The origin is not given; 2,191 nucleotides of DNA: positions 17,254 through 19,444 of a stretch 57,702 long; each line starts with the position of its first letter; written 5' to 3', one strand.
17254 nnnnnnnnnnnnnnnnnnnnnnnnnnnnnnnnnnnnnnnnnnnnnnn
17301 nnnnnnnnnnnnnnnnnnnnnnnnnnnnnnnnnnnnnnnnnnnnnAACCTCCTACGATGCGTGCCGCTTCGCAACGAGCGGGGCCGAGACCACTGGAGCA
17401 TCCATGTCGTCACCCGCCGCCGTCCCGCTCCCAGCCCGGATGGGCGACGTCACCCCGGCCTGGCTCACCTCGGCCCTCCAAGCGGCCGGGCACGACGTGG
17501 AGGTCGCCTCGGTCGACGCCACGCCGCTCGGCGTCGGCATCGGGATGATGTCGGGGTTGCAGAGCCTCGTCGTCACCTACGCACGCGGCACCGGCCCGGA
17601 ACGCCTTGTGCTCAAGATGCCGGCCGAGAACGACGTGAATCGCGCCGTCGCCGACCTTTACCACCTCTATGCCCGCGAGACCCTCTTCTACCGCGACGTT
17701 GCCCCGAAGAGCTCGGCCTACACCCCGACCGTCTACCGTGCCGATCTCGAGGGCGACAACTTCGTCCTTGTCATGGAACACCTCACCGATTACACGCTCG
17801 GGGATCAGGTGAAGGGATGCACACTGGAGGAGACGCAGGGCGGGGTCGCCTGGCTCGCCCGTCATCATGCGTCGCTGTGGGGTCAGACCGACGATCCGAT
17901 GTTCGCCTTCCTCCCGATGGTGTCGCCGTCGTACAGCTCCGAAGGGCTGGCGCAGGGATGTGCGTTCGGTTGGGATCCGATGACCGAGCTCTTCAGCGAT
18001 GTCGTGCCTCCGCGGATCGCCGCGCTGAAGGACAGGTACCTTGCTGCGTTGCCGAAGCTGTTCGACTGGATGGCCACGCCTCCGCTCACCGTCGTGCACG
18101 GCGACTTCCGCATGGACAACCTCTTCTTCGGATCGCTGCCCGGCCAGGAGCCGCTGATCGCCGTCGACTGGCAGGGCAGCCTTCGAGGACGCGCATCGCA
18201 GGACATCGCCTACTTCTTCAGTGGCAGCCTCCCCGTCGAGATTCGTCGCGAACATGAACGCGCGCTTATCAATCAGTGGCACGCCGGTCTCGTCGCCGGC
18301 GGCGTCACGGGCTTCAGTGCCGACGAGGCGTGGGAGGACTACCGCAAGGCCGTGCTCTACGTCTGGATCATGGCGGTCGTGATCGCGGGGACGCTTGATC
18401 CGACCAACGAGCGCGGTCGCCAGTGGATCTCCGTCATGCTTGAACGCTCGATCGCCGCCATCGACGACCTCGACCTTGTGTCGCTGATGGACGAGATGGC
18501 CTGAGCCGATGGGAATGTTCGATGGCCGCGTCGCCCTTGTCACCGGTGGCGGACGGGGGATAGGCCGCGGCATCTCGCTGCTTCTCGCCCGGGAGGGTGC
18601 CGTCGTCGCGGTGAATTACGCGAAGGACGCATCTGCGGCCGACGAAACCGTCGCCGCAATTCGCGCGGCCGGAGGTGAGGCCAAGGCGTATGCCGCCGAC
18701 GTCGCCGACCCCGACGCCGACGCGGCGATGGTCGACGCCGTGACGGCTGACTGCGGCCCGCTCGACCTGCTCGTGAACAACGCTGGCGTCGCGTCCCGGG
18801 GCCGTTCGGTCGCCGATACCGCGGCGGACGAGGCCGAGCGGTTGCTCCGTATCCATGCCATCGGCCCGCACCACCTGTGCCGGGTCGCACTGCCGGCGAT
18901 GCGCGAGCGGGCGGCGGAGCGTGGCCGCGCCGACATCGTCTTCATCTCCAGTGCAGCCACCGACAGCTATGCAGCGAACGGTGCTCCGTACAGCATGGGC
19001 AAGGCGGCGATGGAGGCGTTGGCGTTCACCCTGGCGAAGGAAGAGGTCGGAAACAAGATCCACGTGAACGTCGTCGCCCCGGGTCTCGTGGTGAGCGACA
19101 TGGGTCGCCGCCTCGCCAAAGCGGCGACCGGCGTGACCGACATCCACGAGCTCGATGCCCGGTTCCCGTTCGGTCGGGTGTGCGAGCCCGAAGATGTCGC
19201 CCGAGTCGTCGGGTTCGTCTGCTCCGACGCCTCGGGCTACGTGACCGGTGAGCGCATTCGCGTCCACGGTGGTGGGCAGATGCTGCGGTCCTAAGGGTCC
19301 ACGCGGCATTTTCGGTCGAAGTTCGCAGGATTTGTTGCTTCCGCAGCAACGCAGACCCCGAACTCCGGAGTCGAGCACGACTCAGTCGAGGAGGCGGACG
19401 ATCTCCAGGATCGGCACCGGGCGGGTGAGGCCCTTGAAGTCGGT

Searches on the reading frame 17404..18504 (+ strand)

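Call 20: search_protein_families(library=pfam, proteins=[window:17404-18504:+], max_evalue=0.001)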
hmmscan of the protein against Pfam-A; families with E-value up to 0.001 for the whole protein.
window:17404-18504:+ (366 aa): 3 families
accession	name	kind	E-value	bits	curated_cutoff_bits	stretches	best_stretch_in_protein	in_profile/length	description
PF02958.26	EcKL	-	1.6e-21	77.3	22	1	60-297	21-286/294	Ecdysteroid kinase-like family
PF01636.29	APH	-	8.4e-08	32.7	23.2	1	199-288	145-225/239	Phosphotransferase enzyme family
PF07914.17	DUF1679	-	0.00031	20.2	24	1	230-315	270-361/414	Uncharacterized oxidoreductase dhs-27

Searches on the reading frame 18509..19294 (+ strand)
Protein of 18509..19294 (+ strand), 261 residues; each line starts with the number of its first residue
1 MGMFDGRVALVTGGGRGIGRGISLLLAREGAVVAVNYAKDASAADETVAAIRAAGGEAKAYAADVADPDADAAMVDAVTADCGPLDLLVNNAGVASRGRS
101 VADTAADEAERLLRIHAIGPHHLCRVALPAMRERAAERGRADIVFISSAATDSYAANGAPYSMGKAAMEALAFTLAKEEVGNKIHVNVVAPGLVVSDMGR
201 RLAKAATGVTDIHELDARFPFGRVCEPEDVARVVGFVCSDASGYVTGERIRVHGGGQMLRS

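Call 20: search_protein_families(library=pfam, proteins=[window:18509-19294:+], max_evalue=0.001)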
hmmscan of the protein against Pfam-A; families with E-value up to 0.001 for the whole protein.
window:18509-19294:+ (261 aa): 3 families
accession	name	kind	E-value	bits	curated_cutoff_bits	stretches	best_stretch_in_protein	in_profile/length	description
PF13561.12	adh_short_C2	-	3.6e-47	161.4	27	1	16-255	6-234/236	Enoyl-(Acyl carrier protein) reductase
PF00106.31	adh_short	-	2.4e-42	145.1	26.6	1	7-204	1-192/195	short chain dehydrogenase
PF08659.16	KR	-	2.1e-11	44.5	22.6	1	9-176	3-164/180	KR domain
